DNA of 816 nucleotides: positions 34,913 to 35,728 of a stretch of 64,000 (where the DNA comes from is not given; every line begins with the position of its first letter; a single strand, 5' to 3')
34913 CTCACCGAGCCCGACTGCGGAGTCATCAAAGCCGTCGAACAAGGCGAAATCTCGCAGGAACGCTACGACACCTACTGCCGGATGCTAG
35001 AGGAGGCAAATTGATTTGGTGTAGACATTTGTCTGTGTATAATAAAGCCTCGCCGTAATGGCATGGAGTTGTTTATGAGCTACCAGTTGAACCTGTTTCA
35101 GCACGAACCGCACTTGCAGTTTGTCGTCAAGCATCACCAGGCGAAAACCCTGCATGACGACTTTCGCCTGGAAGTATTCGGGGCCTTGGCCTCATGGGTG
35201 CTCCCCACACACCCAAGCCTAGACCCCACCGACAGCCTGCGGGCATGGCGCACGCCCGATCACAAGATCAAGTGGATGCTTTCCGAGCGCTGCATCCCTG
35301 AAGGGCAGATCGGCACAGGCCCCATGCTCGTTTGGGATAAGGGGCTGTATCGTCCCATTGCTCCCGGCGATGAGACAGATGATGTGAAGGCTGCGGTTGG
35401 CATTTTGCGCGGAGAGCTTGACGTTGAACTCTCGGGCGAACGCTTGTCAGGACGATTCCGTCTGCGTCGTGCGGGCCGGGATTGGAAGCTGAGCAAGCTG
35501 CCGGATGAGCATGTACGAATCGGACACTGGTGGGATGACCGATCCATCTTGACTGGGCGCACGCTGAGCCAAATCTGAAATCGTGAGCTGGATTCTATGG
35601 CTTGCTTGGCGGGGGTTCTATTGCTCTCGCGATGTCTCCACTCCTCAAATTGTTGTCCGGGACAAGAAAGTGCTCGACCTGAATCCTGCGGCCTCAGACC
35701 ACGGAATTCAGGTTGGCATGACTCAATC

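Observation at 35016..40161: Mutagenesis cassette with a LigD 3'-phosphoesterase domain protein in place of ImuA, behind a palindrome-bearing promoter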

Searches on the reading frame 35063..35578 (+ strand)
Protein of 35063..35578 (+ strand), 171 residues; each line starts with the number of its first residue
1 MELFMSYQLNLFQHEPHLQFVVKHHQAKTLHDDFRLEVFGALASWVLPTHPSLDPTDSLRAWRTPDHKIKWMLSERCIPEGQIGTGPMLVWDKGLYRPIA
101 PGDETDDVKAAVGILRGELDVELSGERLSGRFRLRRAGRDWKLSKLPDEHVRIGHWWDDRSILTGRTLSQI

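Call 3: search_protein_families(library=pfam, proteins=[window:35063-35578:+], max_evalue=0.01)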
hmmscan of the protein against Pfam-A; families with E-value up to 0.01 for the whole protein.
window:35063-35578:+ (171 aa): 1 family
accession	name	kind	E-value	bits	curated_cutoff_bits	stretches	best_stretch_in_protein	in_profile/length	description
PF13298.12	LigD_N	-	2.5e-26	92.4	31.1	1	24-136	2-107/107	DNA Ligase D 3'-phosphoesterase domain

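Call 4: search_protein_families(library=ncbifam, proteins=[window:35063-35578:+], max_evalue=0.01)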
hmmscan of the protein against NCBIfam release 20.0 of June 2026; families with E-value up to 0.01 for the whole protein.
window:35063-35578:+ (171 aa): 3 families
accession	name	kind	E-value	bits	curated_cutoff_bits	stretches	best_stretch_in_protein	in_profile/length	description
TIGR02777.1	LigD_PE_dom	equivalog_domain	3.3e-29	101.7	144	1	16-143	26-150/156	DNA ligase D, 3'-phosphoesterase domain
NF004628.0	PRK05972.1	subfamily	7.3e-28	97.1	895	1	16-145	32-160/870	ATP-dependent DNA ligase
NF007210.0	PRK09632.1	equivalog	1.7e-20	73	989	1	19-149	329-447/781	ATP-dependent DNA ligase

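Call 10: find_homologous_proteins(query=window:35063-35578:+, max_evalue=0.001)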
Query window:35063-35578:+ (171 aa): 4 proteins with E <= 0.001 among 45 candidates.
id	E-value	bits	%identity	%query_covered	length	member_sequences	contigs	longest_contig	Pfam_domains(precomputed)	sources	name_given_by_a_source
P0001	1.8e-111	388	100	98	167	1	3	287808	PF13298.13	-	-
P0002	3.4e-47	178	55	98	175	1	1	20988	PF13298.13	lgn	-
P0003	5.1e-47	178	53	93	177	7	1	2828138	PF13298.13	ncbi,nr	ncbi:MAG: hypothetical protein KF836_04850 [Fimbriimonadaceae bacterium]|nr:hypothetical protein [Fi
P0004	1.2e-41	160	50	93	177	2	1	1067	PF13298.13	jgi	jgi:DNA ligase D-like protein (predicted 3'-phosphoesterase)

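Call 11: find_encoding_contigs(protein=P0003, flank=8000, max_places=4)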
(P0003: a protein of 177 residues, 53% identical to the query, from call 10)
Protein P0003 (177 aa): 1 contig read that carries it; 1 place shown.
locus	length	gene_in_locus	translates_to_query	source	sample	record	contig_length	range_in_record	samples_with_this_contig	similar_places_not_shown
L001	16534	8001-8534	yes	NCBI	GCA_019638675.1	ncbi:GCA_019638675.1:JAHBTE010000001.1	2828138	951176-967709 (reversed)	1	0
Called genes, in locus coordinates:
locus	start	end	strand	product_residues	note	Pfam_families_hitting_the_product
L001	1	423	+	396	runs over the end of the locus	PF00206:Lyase_1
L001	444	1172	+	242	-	PF09844:DUF2071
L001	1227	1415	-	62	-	-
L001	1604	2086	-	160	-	-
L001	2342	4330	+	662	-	PF13493:DUF4118, PF00512:HisKA, PF02518:HATPase_c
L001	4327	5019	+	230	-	PF00072:Response_reg, PF00486:Trans_reg_C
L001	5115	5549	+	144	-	PF04972:BON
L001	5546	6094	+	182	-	PF01965:DJ-1_PfpI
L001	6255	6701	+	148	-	PF05532:CsbD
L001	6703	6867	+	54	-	-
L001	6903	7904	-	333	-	PF00962:A_deaminase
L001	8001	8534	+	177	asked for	PF13298:LigD_N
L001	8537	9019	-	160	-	-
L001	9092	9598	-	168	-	PF01661:Macro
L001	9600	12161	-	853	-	PF00246:Peptidase_M14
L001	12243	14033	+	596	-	PF04294:VanW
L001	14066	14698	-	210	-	-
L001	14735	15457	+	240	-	PF03141:Methyltransf_29 (weak), PF13489:Methyltransf_23, PF01209:Ubie_methyltran, PF07021:MetW, PF13847:Methyltransf_31, PF08241:Methyltransf_11, PF08242:Methyltransf_12, PF13649:Methyltransf_25, +2 more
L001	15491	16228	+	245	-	PF06439:3keto-disac_hyd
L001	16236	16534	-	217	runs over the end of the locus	-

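Call 12: find_encoding_contigs(protein=P0002, flank=8000, max_places=4)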
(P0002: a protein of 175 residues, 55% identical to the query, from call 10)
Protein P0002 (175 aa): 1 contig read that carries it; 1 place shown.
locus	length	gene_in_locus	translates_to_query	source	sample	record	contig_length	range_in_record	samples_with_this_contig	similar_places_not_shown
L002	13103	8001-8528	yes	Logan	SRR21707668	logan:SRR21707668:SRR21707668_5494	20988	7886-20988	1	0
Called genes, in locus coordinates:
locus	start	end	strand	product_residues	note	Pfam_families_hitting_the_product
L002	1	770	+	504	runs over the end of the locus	PF00034:Cytochrom_C, PF13442:Cytochrome_CBB3, PF07995:GSDH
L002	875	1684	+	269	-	PF07963:N_methyl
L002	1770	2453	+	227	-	PF04450:BSP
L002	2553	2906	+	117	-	PF00893:Multi_Drug_Res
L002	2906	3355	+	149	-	PF00903:Glyoxalase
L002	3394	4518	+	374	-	PF18851:baeRF_family8, PF18845:baeRF_family3, PF18848:baeRF_family6, PF18849:baeRF_family7, PF18855:baeRF_family11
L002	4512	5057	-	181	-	PF25212:HVO_A0114 (weak), PF01978:TrmB (weak), PF12840:HTH_20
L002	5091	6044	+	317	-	PF12697:Abhydrolase_6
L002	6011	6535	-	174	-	-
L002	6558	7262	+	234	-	PF20181:DUF6544, PF21900:DUF6920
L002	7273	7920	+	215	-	PF00702:Hydrolase, PF12710:HAD, PF13419:HAD_2, PF13242:Hydrolase_like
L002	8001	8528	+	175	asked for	PF13298:LigD_N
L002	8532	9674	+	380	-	PF00817:IMS, PF11799:IMS_C (faint)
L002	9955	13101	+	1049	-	?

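Call 19: search_solved_structures(query=window:35063-35578:+, max_evalue=0.01, show_alignments=4)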
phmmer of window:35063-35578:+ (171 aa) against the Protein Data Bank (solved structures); distinct sequences matched with E-value up to 0.01: 5.
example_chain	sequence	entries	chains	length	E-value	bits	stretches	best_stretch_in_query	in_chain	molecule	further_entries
5dmp_A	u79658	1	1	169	8.8e-24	87.3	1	17-171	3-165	Uncharacterized protein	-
3n9b_A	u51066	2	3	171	2.3e-21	79.4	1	18-142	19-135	Probable ATP-dependent DNA ligase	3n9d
2lj6_A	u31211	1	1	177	2.9e-21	79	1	18-142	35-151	Probable ATP-dependent DNA ligase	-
3p43_A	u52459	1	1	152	1.5e-14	57.2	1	20-99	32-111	Putative uncharacterized protein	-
3p4h_A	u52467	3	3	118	5.2e-12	48.9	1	19-99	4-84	ATP-dependent DNA ligase, N-terminal domain protein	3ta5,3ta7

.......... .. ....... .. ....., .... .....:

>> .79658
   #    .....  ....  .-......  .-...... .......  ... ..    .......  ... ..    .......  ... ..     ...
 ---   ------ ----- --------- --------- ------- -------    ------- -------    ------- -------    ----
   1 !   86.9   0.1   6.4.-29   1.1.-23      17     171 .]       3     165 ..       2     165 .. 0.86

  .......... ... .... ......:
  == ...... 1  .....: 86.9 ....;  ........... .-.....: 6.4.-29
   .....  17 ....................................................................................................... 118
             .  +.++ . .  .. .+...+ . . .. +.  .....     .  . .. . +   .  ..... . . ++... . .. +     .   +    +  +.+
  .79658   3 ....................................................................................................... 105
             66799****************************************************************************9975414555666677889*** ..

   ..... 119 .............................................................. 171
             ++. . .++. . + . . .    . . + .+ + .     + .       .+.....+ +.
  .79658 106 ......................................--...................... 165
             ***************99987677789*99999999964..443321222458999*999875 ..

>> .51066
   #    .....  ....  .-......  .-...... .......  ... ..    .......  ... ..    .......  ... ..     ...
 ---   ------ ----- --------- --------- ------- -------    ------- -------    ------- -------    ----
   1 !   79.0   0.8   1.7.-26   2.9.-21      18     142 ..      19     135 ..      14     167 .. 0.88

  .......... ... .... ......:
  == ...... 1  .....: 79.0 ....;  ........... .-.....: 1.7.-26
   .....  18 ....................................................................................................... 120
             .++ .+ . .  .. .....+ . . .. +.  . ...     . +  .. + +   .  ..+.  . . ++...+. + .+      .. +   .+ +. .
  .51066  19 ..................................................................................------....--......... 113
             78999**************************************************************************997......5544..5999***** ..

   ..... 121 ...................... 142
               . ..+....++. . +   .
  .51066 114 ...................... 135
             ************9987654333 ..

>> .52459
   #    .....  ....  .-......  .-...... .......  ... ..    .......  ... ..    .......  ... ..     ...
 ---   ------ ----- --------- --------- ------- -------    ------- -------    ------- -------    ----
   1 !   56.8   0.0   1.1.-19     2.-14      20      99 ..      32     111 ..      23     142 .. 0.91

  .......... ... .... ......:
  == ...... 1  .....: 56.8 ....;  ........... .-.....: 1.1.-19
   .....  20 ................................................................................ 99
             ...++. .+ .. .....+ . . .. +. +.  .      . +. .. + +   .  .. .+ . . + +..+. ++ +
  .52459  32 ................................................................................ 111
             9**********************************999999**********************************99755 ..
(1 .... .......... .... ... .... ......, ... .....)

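Call 48: predict_structure(alignment_id=A2)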
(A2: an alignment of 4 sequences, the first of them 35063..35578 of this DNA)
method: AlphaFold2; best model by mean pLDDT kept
length: 171 residues; sequences in the alignment: 4
mean_pLDDT: 49.7   pTM: 0.54
mean pLDDT of the five models: 49.7, 48.8, 48.2, 38.1, 33.8
residues with pLDDT >= 90: 0; 70-90: 22; 50-70: 60; < 50: 89
segments of 3 or more residues with pLDDT < 50: 1-17, 27-32, 46-88, 149-171
pLDDT, mean of each block of 10 residues (from residue 1): 23 43 52 56 50 38 29 34 44 69 65 73 68 71 61 31 40 36
secondary structure, 60 per line:
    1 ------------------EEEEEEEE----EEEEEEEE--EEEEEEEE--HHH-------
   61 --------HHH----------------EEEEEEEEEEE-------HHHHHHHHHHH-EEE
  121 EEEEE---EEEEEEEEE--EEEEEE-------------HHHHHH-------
elements in order: E19-26 E31-38 E41-48 E88-98 H106-116 E118-125 E129-137 E140-145 H159-164

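Call 52: search_protein_representatives(protein=window:35075-35578:+)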
Query: 167 residues. Proteins with E-value up to 0.001 (for the whole library): 5018; up to 1e-10: 2502; up to 1e-30: 12. The best 150 are listed.
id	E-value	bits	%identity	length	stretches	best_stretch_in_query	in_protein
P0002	1.2e-47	178.1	56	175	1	2-167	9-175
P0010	2.5e-41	157.5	52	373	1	12-166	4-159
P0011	5.2e-40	153.2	50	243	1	11-166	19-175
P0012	1.4e-37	145.3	46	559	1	3-166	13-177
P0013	9.6e-36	139.3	48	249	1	14-166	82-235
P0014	1.3e-35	138.9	44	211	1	10-166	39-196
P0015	2.3e-32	128.3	44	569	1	13-167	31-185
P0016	5.2e-32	127.2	48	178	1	10-167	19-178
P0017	7.8e-32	126.6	45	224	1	23-167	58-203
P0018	8.5e-32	126.5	46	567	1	11-166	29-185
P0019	1.3e-31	125.9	45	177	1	13-165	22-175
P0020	1.3e-31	125.8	41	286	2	15-166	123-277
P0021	1.5e-30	122.4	44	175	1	10-167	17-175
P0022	5.4e-30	120.6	44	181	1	2-166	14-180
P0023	5.9e-30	120.5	45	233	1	13-166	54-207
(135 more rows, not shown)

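Call 54: find_homologous_proteins(query=P0012, max_evalue=1e-10)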
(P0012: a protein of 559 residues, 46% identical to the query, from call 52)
Query P0012 (559 aa): 21 proteins with E <= 1e-10 among 8000 candidates.
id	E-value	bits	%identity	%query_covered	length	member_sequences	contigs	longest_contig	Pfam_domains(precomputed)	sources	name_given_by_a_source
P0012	0.0e+0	1278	100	100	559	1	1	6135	PF00817.26,PF13298.13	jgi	jgi:DNA ligase D-like protein (predicted 3'-phosphoesterase)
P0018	2.1e-117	411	40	96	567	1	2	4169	PF00817.26,PF13298.13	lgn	-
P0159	3.9e-116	407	51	67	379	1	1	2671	PF11799.14,PF00817.26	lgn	-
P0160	1.8e-113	398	49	68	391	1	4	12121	PF00817.26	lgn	-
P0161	2.9e-112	394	49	67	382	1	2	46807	PF00817.26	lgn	-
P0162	4.4e-104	367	44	69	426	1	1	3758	PF00817.26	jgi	-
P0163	1.3e-103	366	48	67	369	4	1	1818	PF00817.26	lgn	-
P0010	3.2e-101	358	48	66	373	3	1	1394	PF00817.26,PF13298.13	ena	-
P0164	7.0e-100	353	45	67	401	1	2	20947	PF00817.26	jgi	jgi:DNA polymerase-4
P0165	8.8e-93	330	37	99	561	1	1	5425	PF00817.26,PF13298.13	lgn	-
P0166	1.5e-90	322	36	98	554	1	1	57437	PF11799.14,PF13298.13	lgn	-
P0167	3.4e-90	321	46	53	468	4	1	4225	PF11799.14,PF00817.26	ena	-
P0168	8.2e-84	300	44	64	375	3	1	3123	PF11799.14,PF00817.26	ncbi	-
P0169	1.3e-82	296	35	99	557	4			PF13298.13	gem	-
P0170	9.0e-79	284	41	68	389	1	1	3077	PF11799.14,PF00817.26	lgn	-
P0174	2.6e-71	259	38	67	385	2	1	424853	PF00817.26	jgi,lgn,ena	-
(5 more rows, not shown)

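Call 56: find_encoding_contigs(protein=P0166, flank=7000, max_places=3)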
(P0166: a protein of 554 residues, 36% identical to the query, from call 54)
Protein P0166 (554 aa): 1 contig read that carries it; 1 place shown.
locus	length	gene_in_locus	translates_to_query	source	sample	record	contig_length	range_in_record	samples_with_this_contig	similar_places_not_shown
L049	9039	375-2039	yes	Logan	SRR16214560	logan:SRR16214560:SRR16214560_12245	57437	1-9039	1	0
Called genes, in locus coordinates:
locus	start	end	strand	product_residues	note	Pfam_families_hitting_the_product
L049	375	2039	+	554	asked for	PF13298:LigD_N, PF11799:IMS_C (faint)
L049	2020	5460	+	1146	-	PF02811:PHP, PF07733:DNA_pol3_alpha, PF17657:DNA_pol3_finger, PF14579:HHH_6, PF01336:tRNA_anti-codon (weak)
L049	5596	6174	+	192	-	PF13238:AAA_18 (weak)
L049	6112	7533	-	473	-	PF14587:Glyco_hydr_30_2, PF02057:Glyco_hydro_59 (faint)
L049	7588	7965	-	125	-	-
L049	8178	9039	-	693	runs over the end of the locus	PF00270:DEAD (faint), PF04851:ResIII, PF17757:UvrB_inter, PF27431:UvrB_3rd, PF00271:Helicase_C, PF12344:UvrB, PF02151:UVR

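Call 57: find_encoding_contigs(protein=P0012, flank=6000, max_places=3)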
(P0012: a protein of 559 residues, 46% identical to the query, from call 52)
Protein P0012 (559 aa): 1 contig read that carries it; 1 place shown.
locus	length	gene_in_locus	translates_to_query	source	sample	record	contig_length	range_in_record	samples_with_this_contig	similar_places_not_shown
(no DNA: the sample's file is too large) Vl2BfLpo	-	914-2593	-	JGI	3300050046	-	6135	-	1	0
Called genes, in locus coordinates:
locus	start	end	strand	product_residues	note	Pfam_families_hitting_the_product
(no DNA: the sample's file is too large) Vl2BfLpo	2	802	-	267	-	?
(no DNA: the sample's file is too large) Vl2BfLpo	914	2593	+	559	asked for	PF13298:LigD_N, PF00817:IMS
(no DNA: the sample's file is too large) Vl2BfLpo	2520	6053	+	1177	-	PF02811:PHP, PF07733:DNA_pol3_alpha, PF17657:DNA_pol3_finger, PF14579:HHH_6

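Call 58: find_encoding_contigs(protein=P0161, flank=7000, max_places=3)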
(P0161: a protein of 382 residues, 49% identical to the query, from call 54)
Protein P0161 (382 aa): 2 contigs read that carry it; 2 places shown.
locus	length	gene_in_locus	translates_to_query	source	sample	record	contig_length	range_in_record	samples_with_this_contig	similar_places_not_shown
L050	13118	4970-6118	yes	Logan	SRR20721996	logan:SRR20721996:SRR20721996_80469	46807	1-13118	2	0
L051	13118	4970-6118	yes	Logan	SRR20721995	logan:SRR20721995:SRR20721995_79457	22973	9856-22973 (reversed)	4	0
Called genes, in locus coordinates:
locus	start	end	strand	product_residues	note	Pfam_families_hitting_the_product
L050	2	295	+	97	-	?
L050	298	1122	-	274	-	PF02673:BacA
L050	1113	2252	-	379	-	PF02350:Epimerase_2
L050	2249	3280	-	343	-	PF00953:Glycos_transf_4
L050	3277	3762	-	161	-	PF00383:dCMP_cyt_deam_1, PF14437:MafB19-deam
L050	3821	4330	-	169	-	-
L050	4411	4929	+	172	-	PF10604:Polyketide_cyc2 (weak)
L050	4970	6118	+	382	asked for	PF00817:IMS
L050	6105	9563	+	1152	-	PF02811:PHP, PF07733:DNA_pol3_alpha, PF17657:DNA_pol3_finger, PF14579:HHH_6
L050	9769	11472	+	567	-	PF04294:VanW, PF13692:Glyco_trans_1_4 (weak), PF00534:Glycos_transf_1 (faint)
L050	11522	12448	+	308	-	PF01112:Asparaginase_2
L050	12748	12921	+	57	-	-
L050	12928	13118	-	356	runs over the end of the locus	PF00180:Iso_dh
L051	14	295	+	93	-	-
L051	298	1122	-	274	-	PF02673:BacA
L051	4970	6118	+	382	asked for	PF00817:IMS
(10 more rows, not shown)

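Call 61: find_encoding_contigs(protein=P0174, flank=7000, max_places=2)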
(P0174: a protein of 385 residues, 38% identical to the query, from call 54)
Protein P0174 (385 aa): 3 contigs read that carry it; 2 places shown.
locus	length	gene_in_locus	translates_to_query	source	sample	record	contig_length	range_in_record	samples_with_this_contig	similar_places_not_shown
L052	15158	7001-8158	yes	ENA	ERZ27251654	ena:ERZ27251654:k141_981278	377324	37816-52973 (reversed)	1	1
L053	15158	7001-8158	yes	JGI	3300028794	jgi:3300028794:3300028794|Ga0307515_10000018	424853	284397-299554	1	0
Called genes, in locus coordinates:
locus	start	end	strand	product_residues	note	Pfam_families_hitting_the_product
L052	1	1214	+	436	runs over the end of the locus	-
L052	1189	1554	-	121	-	PF04241:DUF423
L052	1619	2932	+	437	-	PF00375:SDF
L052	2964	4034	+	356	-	PF03663:Glyco_hydro_76, PF07470:Glyco_hydro_88 (weak)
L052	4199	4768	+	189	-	PF07589:PEP_exosort_dom (weak)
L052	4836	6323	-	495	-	PF00450:Peptidase_S10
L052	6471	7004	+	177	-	PF13298:LigD_N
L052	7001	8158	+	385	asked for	PF00817:IMS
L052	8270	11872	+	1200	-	PF02811:PHP, PF07733:DNA_pol3_alpha, PF17657:DNA_pol3_finger, PF14579:HHH_6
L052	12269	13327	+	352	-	PF00676:E1_dh, PF13292:DXP_synthase_N (weak)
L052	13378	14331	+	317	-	PF02779:Transket_pyr, PF02780:Transketolase_C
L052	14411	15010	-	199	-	PF13628:DUF4142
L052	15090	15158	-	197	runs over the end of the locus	PF13628:DUF4142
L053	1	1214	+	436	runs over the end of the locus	-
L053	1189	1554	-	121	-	PF04241:DUF423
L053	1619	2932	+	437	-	PF00375:SDF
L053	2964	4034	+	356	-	PF03663:Glyco_hydro_76, PF07470:Glyco_hydro_88 (weak)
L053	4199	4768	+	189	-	PF07589:PEP_exosort_dom (weak)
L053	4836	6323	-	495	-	PF00450:Peptidase_S10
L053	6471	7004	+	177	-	PF13298:LigD_N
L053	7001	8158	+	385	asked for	PF00817:IMS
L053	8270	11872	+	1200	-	PF02811:PHP, PF07733:DNA_pol3_alpha, PF17657:DNA_pol3_finger, PF14579:HHH_6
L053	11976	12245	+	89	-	-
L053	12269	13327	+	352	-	PF00676:E1_dh, PF13292:DXP_synthase_N (weak)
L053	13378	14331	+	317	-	PF02779:Transket_pyr, PF02780:Transketolase_C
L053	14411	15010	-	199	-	PF13628:DUF4142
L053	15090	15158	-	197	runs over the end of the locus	PF13628:DUF4142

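Call 62: find_encoding_contigs(protein=P0164, flank=7000, max_places=2)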
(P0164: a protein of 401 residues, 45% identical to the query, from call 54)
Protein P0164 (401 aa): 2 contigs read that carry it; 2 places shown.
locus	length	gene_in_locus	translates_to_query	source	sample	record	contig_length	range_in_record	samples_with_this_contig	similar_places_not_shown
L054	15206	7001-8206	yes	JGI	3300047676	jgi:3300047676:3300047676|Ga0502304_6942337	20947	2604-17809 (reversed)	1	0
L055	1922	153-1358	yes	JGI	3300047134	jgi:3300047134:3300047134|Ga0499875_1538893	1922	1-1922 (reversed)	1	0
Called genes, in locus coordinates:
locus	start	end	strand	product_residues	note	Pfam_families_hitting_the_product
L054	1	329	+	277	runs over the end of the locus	PF03544:TonB_C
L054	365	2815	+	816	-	PF07715:Plug (faint), PF00593:TonB_dep_Rec_b-barrel, PF14905:OMP_b-brl_3 (faint)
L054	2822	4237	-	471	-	PF00370:FGGY_N, PF02782:FGGY_C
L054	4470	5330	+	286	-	PF05721:PhyH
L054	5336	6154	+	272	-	PF05721:PhyH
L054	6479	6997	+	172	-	PF13298:LigD_N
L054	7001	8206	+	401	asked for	PF00817:IMS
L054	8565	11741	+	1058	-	PF02811:PHP, PF07733:DNA_pol3_alpha, PF17657:DNA_pol3_finger, PF14579:HHH_6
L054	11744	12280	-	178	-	PF13298:LigD_N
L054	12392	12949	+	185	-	-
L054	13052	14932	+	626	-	-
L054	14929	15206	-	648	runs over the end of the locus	PF22842:Pel9A-like_beta_helix (weak), PF05048:NosD (faint), PF13229:Beta_helix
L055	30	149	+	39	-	-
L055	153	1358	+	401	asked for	PF00817:IMS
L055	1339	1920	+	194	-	?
